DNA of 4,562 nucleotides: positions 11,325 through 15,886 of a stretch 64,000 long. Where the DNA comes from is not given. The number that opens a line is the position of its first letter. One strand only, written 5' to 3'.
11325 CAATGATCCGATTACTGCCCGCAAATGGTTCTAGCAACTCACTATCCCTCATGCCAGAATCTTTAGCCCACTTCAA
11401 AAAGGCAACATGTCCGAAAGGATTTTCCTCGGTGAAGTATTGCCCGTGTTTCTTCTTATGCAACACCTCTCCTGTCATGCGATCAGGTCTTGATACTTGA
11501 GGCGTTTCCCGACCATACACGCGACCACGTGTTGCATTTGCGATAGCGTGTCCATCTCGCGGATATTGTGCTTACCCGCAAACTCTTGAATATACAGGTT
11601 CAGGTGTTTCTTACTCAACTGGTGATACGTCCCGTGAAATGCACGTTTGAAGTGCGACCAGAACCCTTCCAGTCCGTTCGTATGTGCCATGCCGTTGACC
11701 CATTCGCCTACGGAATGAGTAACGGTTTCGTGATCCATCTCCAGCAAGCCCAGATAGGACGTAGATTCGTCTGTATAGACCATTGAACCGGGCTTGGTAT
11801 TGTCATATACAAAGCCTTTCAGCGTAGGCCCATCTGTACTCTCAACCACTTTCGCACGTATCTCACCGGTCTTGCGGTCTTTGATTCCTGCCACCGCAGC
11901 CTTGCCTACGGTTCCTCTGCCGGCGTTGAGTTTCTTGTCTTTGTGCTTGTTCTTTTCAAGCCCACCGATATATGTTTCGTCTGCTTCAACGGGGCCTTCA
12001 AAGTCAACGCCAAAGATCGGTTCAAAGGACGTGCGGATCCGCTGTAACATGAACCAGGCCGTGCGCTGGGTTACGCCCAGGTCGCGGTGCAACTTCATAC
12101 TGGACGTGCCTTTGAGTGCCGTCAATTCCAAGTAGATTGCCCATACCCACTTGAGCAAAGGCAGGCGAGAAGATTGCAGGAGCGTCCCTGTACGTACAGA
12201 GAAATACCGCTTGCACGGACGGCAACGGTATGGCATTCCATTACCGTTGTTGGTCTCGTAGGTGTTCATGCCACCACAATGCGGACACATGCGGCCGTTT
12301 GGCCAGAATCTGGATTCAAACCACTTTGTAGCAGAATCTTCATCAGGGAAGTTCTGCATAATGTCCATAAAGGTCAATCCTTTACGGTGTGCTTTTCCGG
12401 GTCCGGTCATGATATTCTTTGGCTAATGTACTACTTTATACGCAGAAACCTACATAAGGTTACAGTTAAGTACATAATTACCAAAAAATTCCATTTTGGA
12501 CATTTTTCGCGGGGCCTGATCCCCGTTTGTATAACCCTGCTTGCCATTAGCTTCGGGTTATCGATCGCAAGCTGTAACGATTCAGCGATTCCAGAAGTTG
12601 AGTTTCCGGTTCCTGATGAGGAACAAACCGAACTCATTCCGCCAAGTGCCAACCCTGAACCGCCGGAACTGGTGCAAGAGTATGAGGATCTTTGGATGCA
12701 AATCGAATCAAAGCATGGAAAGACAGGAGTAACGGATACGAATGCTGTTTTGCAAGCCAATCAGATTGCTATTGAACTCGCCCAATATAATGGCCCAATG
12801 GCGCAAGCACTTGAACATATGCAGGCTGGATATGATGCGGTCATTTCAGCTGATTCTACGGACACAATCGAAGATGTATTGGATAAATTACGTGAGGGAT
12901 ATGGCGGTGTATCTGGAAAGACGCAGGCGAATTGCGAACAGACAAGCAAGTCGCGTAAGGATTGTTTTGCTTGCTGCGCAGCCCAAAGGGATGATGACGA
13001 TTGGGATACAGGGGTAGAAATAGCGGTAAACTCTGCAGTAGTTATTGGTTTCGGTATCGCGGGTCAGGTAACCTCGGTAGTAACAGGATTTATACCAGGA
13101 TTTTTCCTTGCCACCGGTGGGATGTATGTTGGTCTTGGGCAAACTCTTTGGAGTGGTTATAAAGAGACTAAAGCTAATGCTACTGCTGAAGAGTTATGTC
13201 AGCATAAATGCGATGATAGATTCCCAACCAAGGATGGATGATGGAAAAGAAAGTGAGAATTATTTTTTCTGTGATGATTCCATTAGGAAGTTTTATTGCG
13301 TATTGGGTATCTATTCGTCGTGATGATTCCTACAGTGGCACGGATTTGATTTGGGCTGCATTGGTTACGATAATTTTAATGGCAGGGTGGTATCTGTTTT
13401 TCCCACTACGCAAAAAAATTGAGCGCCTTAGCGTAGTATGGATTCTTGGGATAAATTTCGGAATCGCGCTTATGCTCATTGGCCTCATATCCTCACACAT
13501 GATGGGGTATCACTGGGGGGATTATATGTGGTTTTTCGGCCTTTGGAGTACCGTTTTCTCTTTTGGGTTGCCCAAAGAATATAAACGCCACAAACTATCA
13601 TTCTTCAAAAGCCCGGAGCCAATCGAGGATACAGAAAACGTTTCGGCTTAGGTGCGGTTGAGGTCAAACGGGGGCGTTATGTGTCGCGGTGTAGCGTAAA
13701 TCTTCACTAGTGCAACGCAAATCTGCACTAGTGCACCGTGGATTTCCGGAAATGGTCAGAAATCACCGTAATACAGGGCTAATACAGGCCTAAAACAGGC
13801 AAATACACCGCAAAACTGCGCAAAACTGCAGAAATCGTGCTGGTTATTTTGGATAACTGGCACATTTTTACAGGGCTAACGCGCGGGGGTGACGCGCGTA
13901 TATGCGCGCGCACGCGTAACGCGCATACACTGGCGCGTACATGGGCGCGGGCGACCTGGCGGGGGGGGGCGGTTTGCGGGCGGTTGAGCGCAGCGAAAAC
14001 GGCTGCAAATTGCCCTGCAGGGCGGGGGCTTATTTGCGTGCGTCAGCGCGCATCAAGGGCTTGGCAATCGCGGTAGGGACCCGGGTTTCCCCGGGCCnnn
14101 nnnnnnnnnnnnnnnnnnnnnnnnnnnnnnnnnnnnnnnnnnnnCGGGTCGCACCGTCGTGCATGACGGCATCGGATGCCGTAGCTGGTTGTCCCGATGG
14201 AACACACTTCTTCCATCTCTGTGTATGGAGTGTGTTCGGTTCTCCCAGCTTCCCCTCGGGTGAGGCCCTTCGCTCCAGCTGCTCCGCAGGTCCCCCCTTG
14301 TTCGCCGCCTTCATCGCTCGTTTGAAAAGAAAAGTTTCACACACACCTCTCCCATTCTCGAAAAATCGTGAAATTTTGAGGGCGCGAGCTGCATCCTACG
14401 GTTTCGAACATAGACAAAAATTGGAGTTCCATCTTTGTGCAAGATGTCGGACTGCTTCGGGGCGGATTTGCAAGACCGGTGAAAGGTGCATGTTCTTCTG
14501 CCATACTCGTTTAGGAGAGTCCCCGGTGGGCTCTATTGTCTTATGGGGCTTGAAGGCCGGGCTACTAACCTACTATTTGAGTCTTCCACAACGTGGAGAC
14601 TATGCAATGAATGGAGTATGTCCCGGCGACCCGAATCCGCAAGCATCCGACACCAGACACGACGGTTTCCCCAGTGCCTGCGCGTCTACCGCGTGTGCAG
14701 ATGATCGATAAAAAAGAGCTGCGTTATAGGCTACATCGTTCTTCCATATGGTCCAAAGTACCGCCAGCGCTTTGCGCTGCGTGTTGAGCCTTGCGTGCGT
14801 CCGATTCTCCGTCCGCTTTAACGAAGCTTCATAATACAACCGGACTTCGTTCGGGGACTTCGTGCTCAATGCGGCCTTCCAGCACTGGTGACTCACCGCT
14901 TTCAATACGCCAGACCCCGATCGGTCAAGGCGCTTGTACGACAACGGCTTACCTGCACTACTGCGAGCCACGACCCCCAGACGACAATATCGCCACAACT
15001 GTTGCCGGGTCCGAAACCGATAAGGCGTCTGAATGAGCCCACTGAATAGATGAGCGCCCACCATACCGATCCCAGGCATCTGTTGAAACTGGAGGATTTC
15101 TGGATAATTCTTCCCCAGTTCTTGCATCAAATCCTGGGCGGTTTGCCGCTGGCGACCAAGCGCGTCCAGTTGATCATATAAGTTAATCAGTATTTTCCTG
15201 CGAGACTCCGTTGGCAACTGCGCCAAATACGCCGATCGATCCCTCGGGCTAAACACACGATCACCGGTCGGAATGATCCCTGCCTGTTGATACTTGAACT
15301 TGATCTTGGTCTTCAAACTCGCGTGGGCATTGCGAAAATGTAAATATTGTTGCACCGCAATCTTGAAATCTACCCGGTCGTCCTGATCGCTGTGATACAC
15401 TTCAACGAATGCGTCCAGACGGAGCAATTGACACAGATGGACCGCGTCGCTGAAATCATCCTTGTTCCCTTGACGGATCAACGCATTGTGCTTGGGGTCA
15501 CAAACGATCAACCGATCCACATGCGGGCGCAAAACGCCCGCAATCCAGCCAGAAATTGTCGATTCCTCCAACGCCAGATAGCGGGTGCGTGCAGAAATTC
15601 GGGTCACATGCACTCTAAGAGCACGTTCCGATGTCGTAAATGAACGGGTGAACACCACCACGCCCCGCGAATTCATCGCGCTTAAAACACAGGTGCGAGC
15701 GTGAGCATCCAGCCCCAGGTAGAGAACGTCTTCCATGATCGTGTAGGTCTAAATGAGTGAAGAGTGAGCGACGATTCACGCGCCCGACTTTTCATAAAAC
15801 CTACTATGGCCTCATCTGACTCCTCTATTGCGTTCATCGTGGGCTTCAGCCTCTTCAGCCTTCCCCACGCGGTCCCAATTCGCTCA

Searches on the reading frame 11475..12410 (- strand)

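Call 34: search_protein_families(library=ncbifam, max_evalue=0.01, proteins=[window:11475-12410:-])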
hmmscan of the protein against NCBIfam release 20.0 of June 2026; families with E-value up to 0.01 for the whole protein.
window:11475-12410:- (311 aa): 1 family
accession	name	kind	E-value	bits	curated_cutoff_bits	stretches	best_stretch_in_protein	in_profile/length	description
NF033547.1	transpos_IS1595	equivalog_domain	1.3e-50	172.2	75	1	80-284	1-215/215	IS1595 family transposase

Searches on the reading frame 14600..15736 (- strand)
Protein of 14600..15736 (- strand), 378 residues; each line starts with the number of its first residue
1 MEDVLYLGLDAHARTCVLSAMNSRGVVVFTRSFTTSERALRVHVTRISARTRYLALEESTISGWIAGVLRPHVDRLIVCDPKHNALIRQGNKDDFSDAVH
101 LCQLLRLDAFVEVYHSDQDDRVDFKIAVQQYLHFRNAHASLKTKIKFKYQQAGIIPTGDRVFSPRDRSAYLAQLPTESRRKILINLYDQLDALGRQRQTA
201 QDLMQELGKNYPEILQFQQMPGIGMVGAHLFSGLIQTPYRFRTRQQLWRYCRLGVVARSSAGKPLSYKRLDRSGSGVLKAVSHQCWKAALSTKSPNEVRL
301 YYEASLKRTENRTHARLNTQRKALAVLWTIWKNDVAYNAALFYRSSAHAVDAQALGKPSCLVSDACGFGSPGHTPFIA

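Call 34: search_protein_families(library=ncbifam, max_evalue=0.01, proteins=[window:14600-15736:-])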
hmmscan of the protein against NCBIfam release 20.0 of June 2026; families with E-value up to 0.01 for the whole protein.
window:14600-15736:- (378 aa): 2 families
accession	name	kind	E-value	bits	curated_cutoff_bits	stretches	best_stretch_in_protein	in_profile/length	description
NF033542.1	transpos_IS110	equivalog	1.7e-24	86.6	140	1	6-334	1-341/343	IS110 family RNA-guided transposase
NF052498.1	TIGR_Tas_endo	equivalog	2.4e-06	27.7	100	1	136-319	30-175/215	TIGR-Tas system RNA-guided endonuclease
